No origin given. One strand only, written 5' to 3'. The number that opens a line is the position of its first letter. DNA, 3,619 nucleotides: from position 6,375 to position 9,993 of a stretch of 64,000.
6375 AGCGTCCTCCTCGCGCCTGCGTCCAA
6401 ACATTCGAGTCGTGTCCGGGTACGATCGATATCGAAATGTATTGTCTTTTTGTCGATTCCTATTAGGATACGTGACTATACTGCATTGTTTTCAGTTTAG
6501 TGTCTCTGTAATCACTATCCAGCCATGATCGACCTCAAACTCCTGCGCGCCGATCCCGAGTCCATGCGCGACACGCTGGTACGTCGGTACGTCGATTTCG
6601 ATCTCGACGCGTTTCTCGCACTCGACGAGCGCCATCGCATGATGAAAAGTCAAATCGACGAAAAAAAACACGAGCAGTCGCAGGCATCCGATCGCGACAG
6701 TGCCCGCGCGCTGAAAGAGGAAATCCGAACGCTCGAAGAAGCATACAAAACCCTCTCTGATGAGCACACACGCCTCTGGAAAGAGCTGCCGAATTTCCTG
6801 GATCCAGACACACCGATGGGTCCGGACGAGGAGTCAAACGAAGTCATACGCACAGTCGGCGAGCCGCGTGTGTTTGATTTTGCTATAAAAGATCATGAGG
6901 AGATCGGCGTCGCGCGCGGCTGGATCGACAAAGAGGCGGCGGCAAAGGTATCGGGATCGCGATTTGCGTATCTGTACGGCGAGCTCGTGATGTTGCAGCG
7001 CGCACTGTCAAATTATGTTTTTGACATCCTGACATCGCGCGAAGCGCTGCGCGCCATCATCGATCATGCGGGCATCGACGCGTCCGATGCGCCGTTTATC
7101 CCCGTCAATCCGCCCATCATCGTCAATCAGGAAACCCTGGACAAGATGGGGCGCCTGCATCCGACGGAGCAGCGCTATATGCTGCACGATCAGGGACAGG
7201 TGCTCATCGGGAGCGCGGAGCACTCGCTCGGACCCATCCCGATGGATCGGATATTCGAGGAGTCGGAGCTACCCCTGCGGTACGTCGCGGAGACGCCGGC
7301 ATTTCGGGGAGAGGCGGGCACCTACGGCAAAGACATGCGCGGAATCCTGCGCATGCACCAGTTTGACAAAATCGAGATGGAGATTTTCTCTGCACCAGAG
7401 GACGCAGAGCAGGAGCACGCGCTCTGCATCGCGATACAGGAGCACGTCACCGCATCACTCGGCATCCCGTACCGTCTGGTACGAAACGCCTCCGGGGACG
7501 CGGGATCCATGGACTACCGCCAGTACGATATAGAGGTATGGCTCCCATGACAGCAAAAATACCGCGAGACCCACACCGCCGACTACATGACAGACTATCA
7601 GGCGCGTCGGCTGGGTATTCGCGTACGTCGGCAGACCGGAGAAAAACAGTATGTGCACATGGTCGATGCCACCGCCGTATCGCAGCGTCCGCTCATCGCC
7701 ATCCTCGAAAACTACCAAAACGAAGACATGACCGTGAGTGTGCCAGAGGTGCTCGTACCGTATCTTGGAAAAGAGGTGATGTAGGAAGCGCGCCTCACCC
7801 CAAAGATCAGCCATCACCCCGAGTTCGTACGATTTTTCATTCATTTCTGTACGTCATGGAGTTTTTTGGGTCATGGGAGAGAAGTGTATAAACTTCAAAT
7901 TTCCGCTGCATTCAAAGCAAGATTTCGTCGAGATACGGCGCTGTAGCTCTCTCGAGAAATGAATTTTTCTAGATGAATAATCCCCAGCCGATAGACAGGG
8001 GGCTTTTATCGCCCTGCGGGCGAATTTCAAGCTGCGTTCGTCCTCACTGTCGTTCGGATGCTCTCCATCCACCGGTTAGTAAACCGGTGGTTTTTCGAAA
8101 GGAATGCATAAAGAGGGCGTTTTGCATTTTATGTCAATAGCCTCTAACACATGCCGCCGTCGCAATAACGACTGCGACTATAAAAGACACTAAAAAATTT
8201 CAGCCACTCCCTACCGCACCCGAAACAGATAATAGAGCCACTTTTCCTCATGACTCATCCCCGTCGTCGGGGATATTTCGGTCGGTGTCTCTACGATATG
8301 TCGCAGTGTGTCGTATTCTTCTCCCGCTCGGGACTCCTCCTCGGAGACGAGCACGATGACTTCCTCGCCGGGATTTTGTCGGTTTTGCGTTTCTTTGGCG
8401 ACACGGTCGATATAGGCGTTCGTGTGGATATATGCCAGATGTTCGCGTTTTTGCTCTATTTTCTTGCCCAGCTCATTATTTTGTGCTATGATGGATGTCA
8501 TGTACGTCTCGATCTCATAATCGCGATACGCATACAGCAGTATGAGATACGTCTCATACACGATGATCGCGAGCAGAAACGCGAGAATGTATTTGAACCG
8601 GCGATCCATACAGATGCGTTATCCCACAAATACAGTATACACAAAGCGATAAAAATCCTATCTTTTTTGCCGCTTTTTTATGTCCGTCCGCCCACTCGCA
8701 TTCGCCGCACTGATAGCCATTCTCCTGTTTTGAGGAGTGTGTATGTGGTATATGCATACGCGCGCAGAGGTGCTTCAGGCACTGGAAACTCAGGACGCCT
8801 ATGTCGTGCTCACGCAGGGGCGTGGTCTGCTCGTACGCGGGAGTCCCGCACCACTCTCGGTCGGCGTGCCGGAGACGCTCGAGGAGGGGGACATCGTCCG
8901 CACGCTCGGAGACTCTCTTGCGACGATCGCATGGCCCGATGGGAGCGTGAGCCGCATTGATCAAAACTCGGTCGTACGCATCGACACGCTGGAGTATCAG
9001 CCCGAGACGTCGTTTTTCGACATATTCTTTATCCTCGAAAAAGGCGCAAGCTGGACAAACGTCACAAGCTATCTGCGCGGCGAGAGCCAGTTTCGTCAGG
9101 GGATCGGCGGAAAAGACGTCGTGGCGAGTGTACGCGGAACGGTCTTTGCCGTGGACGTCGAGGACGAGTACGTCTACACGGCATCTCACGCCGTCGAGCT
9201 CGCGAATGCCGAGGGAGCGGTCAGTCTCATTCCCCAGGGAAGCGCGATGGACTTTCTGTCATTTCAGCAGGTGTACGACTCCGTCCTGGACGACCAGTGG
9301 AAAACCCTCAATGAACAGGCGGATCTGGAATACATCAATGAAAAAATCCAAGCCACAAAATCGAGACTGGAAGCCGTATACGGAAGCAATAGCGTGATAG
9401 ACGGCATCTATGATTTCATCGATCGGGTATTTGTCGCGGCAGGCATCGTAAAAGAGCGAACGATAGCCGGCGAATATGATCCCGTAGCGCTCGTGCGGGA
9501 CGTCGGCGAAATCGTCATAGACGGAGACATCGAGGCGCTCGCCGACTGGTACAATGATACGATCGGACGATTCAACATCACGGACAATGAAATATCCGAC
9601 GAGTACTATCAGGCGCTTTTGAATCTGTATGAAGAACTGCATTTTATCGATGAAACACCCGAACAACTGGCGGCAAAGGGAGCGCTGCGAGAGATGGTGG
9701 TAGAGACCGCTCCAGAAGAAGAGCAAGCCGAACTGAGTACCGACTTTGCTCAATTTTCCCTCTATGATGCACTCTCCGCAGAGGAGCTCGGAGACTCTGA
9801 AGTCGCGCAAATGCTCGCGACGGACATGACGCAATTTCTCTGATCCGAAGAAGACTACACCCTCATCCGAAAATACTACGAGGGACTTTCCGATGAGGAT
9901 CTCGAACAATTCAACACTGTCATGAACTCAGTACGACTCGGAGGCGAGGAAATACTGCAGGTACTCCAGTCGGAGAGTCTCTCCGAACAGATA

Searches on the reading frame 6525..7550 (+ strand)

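Call 12: search_protein_families(library=pfam, proteins=[window:6525-7550:+], max_evalue=0.01)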
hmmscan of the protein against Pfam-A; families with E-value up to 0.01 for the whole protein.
window:6525-7550:+ (341 aa): 2 families
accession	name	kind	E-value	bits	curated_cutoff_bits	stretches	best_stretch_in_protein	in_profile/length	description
PF00587.30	tRNA-synt_2b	-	1.2e-15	58.4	29.3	1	240-341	26-123/179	tRNA synthetase class II core domain (G, H, P, S and T)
PF02403.27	Seryl_tRNA_N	-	1.5e-10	41.7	28.2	1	1-87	1-89/108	Seryl-tRNA synthetase N-terminal domain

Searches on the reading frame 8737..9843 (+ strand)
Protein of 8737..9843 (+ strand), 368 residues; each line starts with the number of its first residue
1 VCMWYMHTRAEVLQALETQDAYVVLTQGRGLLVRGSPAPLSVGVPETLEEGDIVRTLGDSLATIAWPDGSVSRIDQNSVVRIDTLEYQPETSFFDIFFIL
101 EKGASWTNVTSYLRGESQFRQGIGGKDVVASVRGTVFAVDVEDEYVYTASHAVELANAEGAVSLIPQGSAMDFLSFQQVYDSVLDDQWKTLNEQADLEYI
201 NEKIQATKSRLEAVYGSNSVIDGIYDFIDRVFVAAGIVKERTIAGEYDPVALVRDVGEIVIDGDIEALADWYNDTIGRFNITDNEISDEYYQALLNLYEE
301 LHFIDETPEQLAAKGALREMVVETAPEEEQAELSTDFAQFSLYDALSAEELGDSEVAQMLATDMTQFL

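Call 12: search_protein_families(library=pfam, proteins=[window:8737-9843:+], max_evalue=0.01)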
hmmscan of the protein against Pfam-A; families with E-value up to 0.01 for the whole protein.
window:8737-9843:+ (368 aa): 1 family
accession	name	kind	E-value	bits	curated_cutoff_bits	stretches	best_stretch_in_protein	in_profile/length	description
PF04773.18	FecR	-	2.7e-05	25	24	1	53-144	2-85/97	FecR protein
